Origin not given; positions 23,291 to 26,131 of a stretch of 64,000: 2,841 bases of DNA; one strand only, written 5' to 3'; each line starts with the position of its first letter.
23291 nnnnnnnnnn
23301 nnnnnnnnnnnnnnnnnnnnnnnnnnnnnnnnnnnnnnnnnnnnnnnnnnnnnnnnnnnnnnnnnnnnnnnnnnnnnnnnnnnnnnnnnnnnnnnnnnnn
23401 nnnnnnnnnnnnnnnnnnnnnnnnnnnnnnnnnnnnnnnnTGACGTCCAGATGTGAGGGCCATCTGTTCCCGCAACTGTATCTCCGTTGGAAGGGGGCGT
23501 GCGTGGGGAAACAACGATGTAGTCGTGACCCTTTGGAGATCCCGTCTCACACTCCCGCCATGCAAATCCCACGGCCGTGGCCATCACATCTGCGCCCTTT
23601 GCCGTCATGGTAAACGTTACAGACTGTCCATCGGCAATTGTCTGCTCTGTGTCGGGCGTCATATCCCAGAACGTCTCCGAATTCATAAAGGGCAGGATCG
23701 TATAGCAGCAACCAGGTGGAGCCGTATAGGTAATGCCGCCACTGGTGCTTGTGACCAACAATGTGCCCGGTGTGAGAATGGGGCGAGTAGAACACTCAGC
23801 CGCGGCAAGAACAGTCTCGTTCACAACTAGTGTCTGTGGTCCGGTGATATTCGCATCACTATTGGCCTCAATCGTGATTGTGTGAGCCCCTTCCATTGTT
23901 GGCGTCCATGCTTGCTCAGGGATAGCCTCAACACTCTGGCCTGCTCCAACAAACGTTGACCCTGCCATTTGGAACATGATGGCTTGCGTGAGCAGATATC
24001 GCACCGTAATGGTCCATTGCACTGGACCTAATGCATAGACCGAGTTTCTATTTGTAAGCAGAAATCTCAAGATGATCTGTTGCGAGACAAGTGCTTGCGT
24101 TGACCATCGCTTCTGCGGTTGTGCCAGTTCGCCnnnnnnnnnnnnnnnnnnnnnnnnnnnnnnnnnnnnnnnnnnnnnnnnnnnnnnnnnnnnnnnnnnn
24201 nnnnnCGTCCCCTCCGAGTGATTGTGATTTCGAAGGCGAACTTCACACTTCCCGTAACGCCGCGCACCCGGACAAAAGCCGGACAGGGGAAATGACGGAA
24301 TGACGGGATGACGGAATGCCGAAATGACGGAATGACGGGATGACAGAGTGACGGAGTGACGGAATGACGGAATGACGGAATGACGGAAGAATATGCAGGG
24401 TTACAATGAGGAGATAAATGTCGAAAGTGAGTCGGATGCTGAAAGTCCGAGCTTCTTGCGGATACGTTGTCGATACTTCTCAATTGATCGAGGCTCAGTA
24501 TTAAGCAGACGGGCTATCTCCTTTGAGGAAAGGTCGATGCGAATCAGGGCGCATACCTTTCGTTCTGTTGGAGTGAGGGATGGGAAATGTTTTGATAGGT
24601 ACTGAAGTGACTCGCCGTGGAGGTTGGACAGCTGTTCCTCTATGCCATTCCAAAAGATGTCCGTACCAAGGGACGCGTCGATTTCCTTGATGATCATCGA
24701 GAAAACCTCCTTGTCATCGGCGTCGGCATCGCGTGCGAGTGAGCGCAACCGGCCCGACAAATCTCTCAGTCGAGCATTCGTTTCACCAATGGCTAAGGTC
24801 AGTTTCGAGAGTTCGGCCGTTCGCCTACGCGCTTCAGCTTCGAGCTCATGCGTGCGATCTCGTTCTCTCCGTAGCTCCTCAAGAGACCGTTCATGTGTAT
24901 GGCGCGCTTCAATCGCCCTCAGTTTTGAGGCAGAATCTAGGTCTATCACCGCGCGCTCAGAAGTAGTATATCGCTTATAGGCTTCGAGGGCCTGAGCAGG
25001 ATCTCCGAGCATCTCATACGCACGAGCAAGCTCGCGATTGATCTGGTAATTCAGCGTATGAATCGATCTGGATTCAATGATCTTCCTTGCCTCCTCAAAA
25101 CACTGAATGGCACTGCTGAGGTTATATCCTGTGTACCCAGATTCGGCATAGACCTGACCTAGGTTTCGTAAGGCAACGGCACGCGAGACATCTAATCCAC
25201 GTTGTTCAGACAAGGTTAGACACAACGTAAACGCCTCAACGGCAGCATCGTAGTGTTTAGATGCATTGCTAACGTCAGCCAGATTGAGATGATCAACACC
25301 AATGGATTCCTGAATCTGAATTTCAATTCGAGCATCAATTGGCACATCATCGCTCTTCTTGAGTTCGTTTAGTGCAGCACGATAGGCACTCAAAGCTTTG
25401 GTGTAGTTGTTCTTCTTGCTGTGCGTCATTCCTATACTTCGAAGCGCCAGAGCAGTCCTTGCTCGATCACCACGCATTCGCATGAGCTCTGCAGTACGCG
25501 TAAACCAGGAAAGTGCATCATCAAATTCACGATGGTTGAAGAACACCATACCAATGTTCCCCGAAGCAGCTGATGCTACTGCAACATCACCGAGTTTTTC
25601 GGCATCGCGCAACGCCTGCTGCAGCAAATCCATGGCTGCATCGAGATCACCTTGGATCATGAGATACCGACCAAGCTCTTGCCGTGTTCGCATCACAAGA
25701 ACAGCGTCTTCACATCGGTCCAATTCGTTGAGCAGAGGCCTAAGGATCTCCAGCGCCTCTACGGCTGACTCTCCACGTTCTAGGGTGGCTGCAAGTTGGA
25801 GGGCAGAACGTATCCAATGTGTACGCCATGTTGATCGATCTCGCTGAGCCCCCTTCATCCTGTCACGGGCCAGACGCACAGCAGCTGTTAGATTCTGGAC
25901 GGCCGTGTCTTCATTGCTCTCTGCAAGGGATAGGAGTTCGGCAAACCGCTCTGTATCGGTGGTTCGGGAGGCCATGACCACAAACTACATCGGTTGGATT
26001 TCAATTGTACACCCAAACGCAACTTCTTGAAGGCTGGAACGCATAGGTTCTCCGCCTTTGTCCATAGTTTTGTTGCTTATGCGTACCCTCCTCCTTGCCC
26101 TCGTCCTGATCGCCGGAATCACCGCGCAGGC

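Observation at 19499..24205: Sec-signal Rhs cage with degenerate cleavage motif and proline-rich tip, followed by a mini YD-repeat protein carrying a T9SS sorting domain instead of an immunity gene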

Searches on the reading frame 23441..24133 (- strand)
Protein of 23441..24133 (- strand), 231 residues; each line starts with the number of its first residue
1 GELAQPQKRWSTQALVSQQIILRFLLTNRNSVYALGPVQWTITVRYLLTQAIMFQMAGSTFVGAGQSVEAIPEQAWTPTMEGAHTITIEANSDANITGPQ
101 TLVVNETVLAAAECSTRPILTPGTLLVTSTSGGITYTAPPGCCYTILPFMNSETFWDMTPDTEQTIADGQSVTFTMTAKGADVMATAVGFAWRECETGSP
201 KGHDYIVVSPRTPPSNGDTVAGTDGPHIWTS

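Call 75: search_protein_families(library=pfam, proteins=[window:23441-24133:-], max_evalue=10)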
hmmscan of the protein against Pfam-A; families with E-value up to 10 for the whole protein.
window:23441-24133:- (231 aa): 1 family
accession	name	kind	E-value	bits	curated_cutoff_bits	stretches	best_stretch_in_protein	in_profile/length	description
PF17957.7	Big_7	-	2.4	9.3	24.1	0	159-188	7-35/70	Bacterial Ig domain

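Call 87: predict_structure(protein=window:23441-24133:-)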
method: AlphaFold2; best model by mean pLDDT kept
length: 231 residues; sequences in the alignment: 1
mean_pLDDT: 48.1   pTM: 0.39
mean pLDDT of the five models: 48.1, 46.0, 39.6, 37.2, 37.2
residues with pLDDT >= 90: 0; 70-90: 41; 50-70: 42; < 50: 148
segments of 3 or more residues with pLDDT < 50: 1-112, 115-118, 120-127, 209-231
pLDDT, mean of each block of 10 residues (from residue 1): 32 37 39 37 36 34 28 29 36 39 36 47 45 71 77 60 82 72 59 73 59 39 39 35
secondary structure, 60 per line:
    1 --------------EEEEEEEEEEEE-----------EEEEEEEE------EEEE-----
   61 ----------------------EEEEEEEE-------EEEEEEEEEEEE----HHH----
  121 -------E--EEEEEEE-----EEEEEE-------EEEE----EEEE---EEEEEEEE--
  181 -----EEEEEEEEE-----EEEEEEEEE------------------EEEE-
elements in order: E15-26 E38-45 E52-55 E83-90 E98-109 E131-137 E143-148 E156-159 E164-167 E171-178 E186-194 E200-208 E227-230
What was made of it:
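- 23441..24133 (-): Lineage-specific all-beta N-terminal region (residues 25-255) with invariant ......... and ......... It is probably two Ig-like sandwiches. The single-sequence AF2 model is all-beta with mean pLDDT 48, rising to 60-82 for residues 154-232 (call 87).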

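Call 89: fold_search(model_id=the predicted structure, library=pdb)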
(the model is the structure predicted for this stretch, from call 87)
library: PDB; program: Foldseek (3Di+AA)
matches with E <= 10: 895; with E <= 0.001: 0
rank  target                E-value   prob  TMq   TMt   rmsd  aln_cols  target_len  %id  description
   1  6tqu_A                4.4e-03  1.00  0.26  0.46   3.3        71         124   14  The crystal structure of the MSP domain of human MOSPD2 in complex with the Phospho-FFAT motif of STARD3. (released 2020-11-18)
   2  6voa_D                5.1e-03  1.00  0.31  0.14   3.2        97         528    6  Cryo-EM structure of the BBSome-ARL6 complex (released 2020-06-24)
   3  6tqu_B                7.5e-03  1.00  0.26  0.46   4.8        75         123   15  The crystal structure of the MSP domain of human MOSPD2 in complex with the Phospho-FFAT motif of STARD3. (released 2020-11-18)
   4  6tqt                  7.9e-03  1.00  0.26  0.43   3.8        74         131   12  The crystal structure of the MSP domain of human MOSPD2. (released 2020-11-18)
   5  8hs7                  9.2e-03  0.99  0.21  0.37  16.8        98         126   13  Crystal structure of Vesicle-associated membrane protein-associated protein SCS2 from yeast (released 2024-01-17)
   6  2rr3_MODEL_1_A        9.2e-03  0.99  0.23  0.39  16.2       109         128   13  Solution structure of the complex between human VAP-A MSP domain and human OSBP FFAT motif (released 2010-03-23)
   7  9ijj_h                9.2e-03  0.93  0.28  0.06  12.5       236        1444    9  In situ structure of the central apparatus in mouse sperm axoneme. (released 2025-06-04)
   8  2ygp                  9.7e-03  1.00  0.25  0.31   9.0       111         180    9  WIF domain-EGF-like domain 1 Met77Trp of human Wnt inhibitory factor 1 in complex with 1,2-dipalmitoylphosphatidylcholin (released 2011-07-13)
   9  6tqs_A                1.1e-02  1.00  0.26  0.43   4.7        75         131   15  The crystal structure of the MSP domain of human MOSPD2 in complex with the conventional FFAT motif of ORP1. (released 2020-11-18)
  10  6tqs_E                1.1e-02  1.00  0.25  0.43   5.0        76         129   14  The crystal structure of the MSP domain of human MOSPD2 in complex with the conventional FFAT motif of ORP1. (released 2020-11-18)
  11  6tqs_B                1.1e-02  1.00  0.25  0.42   5.0        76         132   14  The crystal structure of the MSP domain of human MOSPD2 in complex with the conventional FFAT motif of ORP1. (released 2020-11-18)
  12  7sqc_O1               1.1e-02  0.77  0.26  0.12  16.6       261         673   10  Ciliary C1 central pair apparatus isolated from Chlamydomonas reinhardtii (released 2022-04-13)
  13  6tqs_F                1.1e-02  1.00  0.26  0.44   4.8        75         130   15  The crystal structure of the MSP domain of human MOSPD2 in complex with the conventional FFAT motif of ORP1. (released 2020-11-18)
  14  6tqs_C                1.1e-02  1.00  0.26  0.43   4.8        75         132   15  The crystal structure of the MSP domain of human MOSPD2 in complex with the conventional FFAT motif of ORP1. (released 2020-11-18)
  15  6tqr_A                1.2e-02  1.00  0.23  0.40  13.1        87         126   13  The crystal structure of the MSP domain of human VAP-A in complex with the Phospho-FFAT motif of STARD3. (released 2020-11-18)
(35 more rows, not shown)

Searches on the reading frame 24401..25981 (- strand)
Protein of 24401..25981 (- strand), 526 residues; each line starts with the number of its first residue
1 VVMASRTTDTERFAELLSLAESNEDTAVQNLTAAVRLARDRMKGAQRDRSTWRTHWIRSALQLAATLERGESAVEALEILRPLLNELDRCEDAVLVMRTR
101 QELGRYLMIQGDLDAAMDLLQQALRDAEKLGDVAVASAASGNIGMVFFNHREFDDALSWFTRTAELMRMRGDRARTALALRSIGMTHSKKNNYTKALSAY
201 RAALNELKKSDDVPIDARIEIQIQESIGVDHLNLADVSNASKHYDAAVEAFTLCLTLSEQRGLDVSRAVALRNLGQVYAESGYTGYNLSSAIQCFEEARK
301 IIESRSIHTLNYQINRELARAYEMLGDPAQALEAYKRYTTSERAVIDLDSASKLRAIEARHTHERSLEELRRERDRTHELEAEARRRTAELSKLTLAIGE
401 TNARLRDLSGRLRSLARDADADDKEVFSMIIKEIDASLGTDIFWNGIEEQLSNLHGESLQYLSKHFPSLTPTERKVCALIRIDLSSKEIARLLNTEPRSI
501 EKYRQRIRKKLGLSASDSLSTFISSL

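Call 3: search_protein_families(library=pfam, proteins=[window:24401-25981:-], max_evalue=0.01)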
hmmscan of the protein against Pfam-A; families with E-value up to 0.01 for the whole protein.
window:24401-25981:- (526 aa): 16 families
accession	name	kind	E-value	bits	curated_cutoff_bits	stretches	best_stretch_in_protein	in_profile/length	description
PF13424.12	TPR_12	-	2.2e-22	79.4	30.1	4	137-205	4-73/77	Tetratricopeptide repeat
PF07719.23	TPR_2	-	6.8e-17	60.6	27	0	177-205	1-29/34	Tetratricopeptide repeat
PF00515.34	TPR_1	-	3.6e-16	58.6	27.8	0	177-204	1-28/34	Tetratricopeptide repeat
PF13181.12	TPR_8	-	5e-11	42.3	25.7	0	232-260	5-33/34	Tetratricopeptide repeat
PF13432.12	TPR_16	-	1.4e-08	35.5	32.7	1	103-163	3-57/65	Tetratricopeptide repeat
PF13176.12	TPR_7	-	2e-08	34.1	27.9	0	179-210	1-31/36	Tetratricopeptide repeat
PF13374.12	TPR_10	-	8.5e-08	32.4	27.5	1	97-130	2-35/42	Tetratricopeptide repeat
PF00196.25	GerE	-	1.5e-07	31.4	23.5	1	468-513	2-47/57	Bacterial regulatory proteins, luxR family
PF14938.12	SNAP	-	3.8e-06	27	25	1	112-203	89-181/282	Soluble NSF attachment protein, SNAP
PF13428.12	TPR_14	-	8e-06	26.5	23.5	0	316-339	5-28/44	Tetratricopeptide repeat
PF08281.18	Sigma70_r4_2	-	8.8e-06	25.7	25.7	1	469-511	11-54/54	Sigma-70, region 4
PF13174.12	TPR_6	-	0.00046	21.1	26.3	0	318-338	6-26/33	Tetratricopeptide repeat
PF11817.14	Foie-gras_1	-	0.0007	19.8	23.3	0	283-339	158-215/257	Foie gras liver health family 1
PF17874.7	TPR_MalT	-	0.0035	17.1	45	0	132-210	35-113/336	MalT-like TPR region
PF14559.12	TPR_19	-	0.0048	17.6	25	0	297-339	9-52/68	Tetratricopeptide repeat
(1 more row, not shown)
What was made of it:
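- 24401..25981 (-): TPR + LuxR/GerE-type HTH regulator, the first gene of the conserved three-gene block. Pfam TPR_12 2.2e-22 and GerE 1.5e-7 (call 3).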

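Call 4: search_protein_families(library=ncbifam, proteins=[window:24401-25981:-], max_evalue=0.01)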
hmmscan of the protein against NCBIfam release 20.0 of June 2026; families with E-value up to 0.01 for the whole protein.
window:24401-25981:- (526 aa): 15 families
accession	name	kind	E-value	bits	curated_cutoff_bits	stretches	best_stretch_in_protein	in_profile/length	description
NF053779.1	BT3442_fam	equivalog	7.7e-15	54.6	940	2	102-371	107-350/563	BT3442 family protein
NF053520.1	HK_Porph_FimS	equivalog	3.6e-14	51.9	600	1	67-301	97-313/618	sensor histidine kinase FimS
NF041717.1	HaaA_phane_TPR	equivalog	2.5e-07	29.2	1125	1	111-344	606-824/882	cyclophane-containing RiPP biosynthesis TPR protein HaaT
NF053617.1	SARPRegAfsRStmc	equivalog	3.1e-06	25.5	1430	1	19-305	705-969/986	SARP-family global regulator AfsR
NF040586.1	FxSxx_TPR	equivalog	3.7e-06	25.7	300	1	171-411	422-655/830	FxSxx-COOH system tetratricopeptide repeat protein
NF052445.1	RespRegMctR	equivalog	4.8e-06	26.1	300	1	439-522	121-198/205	two-component system response regulator MctR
TIGR02552.1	LcrH_SycD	equivalog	1.4e-05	24.8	104.8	0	232-260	56-84/136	SycD/LcrH family type III secretion system chaperone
TIGR02521.1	type_IV_pilW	equivalog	8.6e-05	22.2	154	1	104-205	106-200/234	type IV pilus biogenesis/stability protein PilW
NF002725.1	PRK02603.1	equivalog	9.1e-05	22.5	143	0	144-259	42-151/173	photosystem I assembly protein Ycf3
NF047371.1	FlcA_CTERM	equivalog_domain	0.00021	19.9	300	1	68-211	403-541/646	periplasmic flagellar collar protein FlcA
NF058541.1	SusR_regulator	equivalog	0.00034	19.9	480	0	472-511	461-501/515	SusR family glycan utilization regulator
NF040749.1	tetrathio_RR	equivalog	0.00055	19.7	290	1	460-523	125-185/191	tetrathionate respiration response regulator TtrR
NF006900.1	PRK09390.1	equivalog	0.0007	19.2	255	1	458-512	132-186/203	response regulator FixJ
NF053720.1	NsdA_fam_reg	subfamily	0.0037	16.8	75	1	134-208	198-272/432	NsdA family TPR-like regulatory protein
TIGR02952.1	Sig70_famx2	equivalog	0.0098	15.8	206.45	0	459-509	113-164/170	ECF subfamily RNA polymerase sigma factor, BldN family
